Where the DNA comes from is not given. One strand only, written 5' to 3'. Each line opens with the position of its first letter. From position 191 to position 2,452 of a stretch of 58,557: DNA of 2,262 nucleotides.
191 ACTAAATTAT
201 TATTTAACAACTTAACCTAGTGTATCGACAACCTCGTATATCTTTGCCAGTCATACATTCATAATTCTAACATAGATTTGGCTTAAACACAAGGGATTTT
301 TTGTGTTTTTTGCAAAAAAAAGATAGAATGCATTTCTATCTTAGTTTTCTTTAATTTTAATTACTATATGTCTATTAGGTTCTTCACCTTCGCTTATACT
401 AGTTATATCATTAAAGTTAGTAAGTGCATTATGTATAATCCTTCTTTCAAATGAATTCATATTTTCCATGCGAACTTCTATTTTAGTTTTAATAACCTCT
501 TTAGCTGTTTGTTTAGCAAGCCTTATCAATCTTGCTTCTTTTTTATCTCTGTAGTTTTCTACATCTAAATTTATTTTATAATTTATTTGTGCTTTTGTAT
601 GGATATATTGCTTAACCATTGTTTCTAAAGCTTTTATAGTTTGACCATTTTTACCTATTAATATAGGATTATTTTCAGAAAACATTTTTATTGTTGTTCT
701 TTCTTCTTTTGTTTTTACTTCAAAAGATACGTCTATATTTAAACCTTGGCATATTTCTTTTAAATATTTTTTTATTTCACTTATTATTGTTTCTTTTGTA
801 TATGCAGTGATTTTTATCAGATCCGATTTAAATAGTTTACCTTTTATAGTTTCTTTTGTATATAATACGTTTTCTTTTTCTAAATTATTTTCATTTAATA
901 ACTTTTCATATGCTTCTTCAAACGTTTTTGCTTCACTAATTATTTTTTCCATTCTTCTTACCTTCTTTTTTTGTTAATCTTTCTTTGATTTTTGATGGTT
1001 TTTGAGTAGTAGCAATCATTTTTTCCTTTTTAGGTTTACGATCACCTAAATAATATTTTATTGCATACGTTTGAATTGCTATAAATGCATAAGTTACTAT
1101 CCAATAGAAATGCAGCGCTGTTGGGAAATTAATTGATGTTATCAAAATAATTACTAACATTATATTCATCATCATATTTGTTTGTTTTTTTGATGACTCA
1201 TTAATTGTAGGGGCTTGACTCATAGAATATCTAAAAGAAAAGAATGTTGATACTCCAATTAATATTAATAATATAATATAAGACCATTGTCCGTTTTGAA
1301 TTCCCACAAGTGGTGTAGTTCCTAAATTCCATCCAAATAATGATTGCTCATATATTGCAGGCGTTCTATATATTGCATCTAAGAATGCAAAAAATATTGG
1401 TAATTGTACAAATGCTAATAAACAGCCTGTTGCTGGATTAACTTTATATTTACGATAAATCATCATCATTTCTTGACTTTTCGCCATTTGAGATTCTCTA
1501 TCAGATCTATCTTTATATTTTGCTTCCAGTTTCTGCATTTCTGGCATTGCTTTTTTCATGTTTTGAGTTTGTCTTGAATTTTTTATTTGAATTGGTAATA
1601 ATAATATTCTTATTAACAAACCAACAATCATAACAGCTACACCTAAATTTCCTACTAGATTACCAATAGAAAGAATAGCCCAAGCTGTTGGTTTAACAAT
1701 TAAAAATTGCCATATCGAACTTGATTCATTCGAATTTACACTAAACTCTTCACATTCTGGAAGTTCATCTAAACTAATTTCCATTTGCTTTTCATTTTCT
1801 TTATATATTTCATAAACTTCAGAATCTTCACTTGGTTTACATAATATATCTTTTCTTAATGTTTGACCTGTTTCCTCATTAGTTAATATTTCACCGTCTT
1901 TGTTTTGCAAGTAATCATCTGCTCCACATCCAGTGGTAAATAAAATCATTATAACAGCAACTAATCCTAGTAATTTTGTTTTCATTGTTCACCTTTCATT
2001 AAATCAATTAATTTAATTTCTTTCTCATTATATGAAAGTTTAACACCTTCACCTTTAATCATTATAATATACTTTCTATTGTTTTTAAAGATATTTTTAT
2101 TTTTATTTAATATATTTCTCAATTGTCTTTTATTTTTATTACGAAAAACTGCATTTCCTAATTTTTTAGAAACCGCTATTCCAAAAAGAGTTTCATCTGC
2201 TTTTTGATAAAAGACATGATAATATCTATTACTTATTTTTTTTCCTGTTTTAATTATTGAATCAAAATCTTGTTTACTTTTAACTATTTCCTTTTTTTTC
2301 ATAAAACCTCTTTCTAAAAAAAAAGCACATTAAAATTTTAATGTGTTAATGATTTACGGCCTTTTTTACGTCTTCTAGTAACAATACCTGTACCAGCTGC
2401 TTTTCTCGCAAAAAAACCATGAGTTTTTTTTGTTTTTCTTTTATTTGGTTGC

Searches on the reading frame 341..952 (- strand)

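Call 7: search_protein_families(library=ncbifam, proteins=[window:341-952:-])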
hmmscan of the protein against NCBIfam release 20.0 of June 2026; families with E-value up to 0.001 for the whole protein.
window:341-952:- (203 aa): 2 families
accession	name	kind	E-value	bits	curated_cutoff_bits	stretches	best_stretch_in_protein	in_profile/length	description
NF041568.1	Jag_EloR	equivalog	5.4e-45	153.9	145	1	4-199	2-202/203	RNA-binding cell elongation regulator Jag/EloR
TIGR01008.1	uS3_euk_arch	equivalog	0.00039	20.2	150.25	1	77-126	31-81/195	30S ribosomal protein S3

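Call 8: search_protein_families(library=pfam, proteins=[window:341-952:-])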
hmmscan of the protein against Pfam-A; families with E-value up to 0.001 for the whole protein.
window:341-952:- (203 aa): 3 families
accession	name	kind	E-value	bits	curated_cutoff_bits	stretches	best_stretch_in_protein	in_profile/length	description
PF01424.28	R3H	-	3.4e-19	69.1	26.8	1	142-198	3-58/60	R3H domain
PF13083.13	KH_KhpA-B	-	1.8e-09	37.8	32.1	1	60-128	4-72/73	KhpA/KhpB, KH domain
PF07650.23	KH_2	-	4.2e-07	30.1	22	1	59-131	1-73/78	KH domain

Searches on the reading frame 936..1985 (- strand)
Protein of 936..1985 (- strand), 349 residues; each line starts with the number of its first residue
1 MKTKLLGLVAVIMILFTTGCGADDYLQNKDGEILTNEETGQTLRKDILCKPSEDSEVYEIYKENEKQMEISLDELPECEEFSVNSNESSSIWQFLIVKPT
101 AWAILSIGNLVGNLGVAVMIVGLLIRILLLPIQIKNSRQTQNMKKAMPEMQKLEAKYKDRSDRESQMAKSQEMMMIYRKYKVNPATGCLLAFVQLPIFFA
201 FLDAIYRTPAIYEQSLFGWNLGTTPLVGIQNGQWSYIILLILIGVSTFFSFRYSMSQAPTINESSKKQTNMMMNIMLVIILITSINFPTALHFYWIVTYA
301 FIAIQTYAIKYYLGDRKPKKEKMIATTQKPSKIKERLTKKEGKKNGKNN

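Call 7: search_protein_families(library=ncbifam, proteins=[window:936-1985:-])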
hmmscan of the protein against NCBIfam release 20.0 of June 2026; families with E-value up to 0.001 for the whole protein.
window:936-1985:- (349 aa): 22 families
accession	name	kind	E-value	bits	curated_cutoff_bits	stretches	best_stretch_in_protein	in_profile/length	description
NF002803.0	PRK02944.1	equivalog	9.1e-48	162.9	377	1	85-310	29-241/255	YidC family membrane integrase SpoIIIJ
TIGR03592.1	yidC_oxa1_cterm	subfamily_domain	1.3e-41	142.8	84.3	1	113-310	1-190/191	membrane protein insertase YidC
NF002353.0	PRK01318.1-4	equivalog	7.2e-31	107.5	365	1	92-329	355-592/596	membrane protein insertase YidC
NF002357.0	PRK01318.2-4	equivalog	1.5e-25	90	479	1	95-322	316-525/532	membrane protein insertase YidC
NF002351.0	PRK01318.1-1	equivalog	1.9e-24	86.3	740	1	92-310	331-531/545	membrane protein insertase YidC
NF002352.0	PRK01318.1-3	equivalog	2.2e-24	86.5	447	1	92-320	350-559/562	membrane protein insertase YidC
NF002687.0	PRK02463.1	equivalog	2.8e-24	85.5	425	1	76-333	22-270/307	membrane protein insertase YidC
NF002350.0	PRK01315.1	equivalog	8.3e-24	84.3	282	1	116-312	44-258/329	membrane protein insertase YidC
NF002566.0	PRK02201.1-1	equivalog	8.5e-22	77.6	342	1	116-327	147-373/380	membrane protein insertase YidC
NF002355.0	PRK01318.2-2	equivalog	4.3e-21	75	891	1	109-310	392-594/602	membrane protein insertase YidC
NF002354.0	PRK01318.2-1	equivalog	1.1e-20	73.6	1094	1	109-318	348-539/548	membrane protein insertase YidC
NF002356.0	PRK01318.2-3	equivalog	1.2e-20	73.5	460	1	107-339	366-600/627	membrane protein insertase YidC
NF002567.0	PRK02201.1-2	equivalog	2.4e-20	72.8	452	1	95-312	403-635/651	membrane protein insertase YidC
NF002899.0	PRK03449.1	equivalog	1.6e-19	70.3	276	2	116-201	34-114/359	membrane protein insertase YidC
NF002358.0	PRK01318.2-5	equivalog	2.2e-19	69.6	605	1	89-317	317-543/545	membrane protein insertase YidC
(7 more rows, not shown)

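Call 8: search_protein_families(library=pfam, proteins=[window:936-1985:-])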
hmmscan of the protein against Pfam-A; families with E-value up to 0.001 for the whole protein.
window:936-1985:- (349 aa): 1 family
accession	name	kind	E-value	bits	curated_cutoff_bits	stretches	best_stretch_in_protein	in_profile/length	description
PF02096.25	60KD_IMP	-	2e-37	129.1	35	1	115-310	2-162/163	60Kd inner membrane protein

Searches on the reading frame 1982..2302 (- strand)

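Call 8: search_protein_families(library=pfam, proteins=[window:1982-2302:-])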
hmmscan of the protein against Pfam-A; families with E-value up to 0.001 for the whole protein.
window:1982-2302:- (106 aa): 1 family
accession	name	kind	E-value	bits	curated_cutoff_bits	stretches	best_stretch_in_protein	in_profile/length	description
PF00825.24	Ribonuclease_P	-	9.2e-21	74.4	22.3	1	1-103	1-106/109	Ribonuclease P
